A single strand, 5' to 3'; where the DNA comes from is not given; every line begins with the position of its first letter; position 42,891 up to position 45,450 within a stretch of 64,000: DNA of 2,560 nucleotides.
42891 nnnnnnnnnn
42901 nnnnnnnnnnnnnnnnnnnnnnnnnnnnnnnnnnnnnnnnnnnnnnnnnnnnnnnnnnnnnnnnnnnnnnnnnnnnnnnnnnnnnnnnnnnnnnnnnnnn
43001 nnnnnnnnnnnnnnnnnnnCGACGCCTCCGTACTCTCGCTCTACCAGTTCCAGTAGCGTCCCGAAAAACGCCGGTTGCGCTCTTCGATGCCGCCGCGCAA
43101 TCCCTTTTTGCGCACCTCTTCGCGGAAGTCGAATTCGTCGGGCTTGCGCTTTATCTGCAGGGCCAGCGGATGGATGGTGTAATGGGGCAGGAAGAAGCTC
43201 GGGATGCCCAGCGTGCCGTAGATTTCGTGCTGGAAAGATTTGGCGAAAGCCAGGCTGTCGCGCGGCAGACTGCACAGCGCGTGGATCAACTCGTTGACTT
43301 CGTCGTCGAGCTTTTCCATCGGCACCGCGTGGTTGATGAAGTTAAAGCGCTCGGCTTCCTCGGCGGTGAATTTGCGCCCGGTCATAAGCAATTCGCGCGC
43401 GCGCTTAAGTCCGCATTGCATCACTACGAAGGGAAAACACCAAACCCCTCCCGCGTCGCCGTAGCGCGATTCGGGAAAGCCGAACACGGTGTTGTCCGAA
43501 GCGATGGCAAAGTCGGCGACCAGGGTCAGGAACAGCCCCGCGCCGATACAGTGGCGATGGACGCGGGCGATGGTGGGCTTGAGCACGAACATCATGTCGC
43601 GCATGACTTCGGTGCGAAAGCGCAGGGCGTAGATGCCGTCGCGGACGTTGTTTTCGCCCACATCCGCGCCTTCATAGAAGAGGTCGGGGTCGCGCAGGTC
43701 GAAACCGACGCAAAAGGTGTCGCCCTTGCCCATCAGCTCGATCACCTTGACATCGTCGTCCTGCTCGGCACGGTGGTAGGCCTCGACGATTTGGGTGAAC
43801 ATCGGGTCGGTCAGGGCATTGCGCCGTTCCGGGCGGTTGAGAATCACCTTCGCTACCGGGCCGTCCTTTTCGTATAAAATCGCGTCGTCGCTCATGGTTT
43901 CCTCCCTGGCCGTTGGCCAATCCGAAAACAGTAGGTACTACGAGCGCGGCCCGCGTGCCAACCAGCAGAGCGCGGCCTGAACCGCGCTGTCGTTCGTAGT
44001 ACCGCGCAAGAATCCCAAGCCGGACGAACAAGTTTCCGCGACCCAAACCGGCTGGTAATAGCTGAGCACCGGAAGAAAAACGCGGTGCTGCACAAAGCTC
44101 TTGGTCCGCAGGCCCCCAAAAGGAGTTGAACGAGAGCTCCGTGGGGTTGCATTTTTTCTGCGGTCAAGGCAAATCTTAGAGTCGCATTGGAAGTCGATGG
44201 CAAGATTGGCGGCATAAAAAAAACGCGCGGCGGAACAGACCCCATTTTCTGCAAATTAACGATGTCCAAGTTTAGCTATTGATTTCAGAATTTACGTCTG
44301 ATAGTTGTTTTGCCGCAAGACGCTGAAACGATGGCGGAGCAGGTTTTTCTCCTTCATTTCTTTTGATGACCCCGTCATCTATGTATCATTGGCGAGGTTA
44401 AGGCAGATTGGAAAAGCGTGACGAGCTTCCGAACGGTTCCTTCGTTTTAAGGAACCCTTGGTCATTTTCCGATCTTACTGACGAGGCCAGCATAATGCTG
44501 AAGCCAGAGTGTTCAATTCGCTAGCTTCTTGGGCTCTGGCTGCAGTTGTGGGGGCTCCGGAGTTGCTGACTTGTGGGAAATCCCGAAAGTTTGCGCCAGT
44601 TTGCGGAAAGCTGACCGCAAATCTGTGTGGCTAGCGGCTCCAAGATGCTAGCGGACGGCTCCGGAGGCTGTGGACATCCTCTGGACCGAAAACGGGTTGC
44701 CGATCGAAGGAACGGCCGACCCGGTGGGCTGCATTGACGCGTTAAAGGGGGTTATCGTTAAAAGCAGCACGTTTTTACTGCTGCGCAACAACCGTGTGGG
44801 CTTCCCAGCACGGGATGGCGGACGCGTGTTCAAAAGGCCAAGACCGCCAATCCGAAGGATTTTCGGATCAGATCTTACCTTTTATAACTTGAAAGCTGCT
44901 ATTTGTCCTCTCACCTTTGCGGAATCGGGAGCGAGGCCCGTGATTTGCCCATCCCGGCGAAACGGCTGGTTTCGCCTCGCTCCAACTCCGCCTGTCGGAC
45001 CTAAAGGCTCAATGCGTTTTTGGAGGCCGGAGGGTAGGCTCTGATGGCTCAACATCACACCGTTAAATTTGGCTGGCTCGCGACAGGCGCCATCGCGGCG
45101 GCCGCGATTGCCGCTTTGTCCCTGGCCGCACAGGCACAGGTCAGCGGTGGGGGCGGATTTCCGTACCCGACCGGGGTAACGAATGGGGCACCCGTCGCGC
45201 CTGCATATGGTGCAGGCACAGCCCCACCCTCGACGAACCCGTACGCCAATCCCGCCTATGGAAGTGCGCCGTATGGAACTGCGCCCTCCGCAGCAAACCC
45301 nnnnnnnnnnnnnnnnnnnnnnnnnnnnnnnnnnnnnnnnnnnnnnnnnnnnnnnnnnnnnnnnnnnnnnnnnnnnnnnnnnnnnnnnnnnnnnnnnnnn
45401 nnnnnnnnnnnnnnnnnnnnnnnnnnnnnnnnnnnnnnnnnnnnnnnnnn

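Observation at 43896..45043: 1.15-kb AT-richer, structure-rich non-coding region upstream of the giant exporter gene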

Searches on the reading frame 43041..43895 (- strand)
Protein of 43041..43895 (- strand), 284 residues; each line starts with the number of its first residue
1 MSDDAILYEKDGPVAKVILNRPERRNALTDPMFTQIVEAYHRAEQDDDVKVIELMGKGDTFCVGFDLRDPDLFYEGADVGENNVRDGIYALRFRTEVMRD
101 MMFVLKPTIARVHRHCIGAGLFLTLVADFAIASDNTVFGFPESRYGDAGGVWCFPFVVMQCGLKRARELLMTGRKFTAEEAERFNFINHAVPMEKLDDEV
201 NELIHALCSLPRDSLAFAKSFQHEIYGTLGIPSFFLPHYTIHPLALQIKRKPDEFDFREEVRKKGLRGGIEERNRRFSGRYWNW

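Call 12: search_protein_families(library=pfam, proteins=[window:43041-43895:-])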
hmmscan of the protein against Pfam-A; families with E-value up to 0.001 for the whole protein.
window:43041-43895:- (284 aa): 2 families
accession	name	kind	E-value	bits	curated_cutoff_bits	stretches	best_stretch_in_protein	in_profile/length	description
PF00378.25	ECH_1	-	1.5e-36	126.4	27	1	11-220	3-203/251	Enoyl-CoA hydratase/isomerase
PF16113.10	ECH_2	-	3.1e-22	80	27.2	1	16-207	3-188/335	Enoyl-CoA hydratase/isomerase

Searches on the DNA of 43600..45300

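Call 4: search_rna_families(source=window, start=43600, end=45300, threshold=evalue, max_evalue=10, show_alignments=3)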
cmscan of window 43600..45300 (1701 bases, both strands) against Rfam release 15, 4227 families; matches with E-value up to 10: 3.
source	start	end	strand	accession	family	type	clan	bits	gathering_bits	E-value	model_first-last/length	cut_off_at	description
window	45092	45157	+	RF02930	aspS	Cis-reg;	-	22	42.5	0.76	1-79/79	no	aspS RNA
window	43691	43767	-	RF00312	snoZ206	Gene; snRNA; snoRNA; CD-box;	-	20.4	50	1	1-129/129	no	Small nucleolar RNA Z206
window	44537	44631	-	RF00483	IRES_IGF2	Cis-reg; IRES;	-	13.9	70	5.1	1-121/121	no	Insulin-like growth factor II IRES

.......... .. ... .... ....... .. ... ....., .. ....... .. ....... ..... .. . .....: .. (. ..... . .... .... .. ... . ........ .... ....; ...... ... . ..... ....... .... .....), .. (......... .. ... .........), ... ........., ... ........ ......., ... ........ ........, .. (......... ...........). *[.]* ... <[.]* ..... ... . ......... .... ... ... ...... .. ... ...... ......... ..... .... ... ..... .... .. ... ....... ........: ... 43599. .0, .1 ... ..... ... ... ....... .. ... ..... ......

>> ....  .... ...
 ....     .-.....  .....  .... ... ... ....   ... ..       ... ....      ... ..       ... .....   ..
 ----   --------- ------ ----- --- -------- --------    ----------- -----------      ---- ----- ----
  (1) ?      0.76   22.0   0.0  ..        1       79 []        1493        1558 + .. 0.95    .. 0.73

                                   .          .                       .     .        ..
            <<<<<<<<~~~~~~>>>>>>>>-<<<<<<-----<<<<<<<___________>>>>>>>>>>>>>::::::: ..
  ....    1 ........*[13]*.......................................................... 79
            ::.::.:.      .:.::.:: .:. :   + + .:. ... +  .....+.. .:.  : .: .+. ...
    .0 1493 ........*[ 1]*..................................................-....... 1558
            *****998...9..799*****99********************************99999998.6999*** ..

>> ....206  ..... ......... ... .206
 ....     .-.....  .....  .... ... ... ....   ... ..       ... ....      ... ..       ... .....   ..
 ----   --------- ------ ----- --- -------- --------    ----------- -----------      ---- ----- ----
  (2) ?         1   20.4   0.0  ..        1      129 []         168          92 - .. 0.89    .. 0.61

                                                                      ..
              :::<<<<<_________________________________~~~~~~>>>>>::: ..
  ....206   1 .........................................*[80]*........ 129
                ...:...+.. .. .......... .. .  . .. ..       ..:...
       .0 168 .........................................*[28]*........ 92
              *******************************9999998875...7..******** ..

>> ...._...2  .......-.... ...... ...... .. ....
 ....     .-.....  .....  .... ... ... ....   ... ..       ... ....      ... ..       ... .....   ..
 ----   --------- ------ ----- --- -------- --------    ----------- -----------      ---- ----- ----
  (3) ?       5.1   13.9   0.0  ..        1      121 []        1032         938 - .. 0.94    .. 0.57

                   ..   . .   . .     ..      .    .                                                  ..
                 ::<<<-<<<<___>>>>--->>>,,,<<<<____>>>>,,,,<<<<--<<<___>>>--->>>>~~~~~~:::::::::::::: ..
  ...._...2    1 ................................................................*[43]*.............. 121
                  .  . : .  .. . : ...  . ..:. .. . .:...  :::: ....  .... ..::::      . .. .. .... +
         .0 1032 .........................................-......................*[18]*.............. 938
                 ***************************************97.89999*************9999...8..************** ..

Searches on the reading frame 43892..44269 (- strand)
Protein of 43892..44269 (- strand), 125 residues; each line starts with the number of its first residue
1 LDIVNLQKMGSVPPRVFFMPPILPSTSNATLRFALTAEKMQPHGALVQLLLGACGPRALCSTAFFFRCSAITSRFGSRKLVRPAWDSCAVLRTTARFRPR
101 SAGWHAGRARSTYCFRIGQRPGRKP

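Call 12: search_protein_families(library=pfam, proteins=[window:43892-44269:-])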
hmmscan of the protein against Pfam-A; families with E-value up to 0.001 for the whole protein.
window:43892-44269:- (125 aa): 0 families
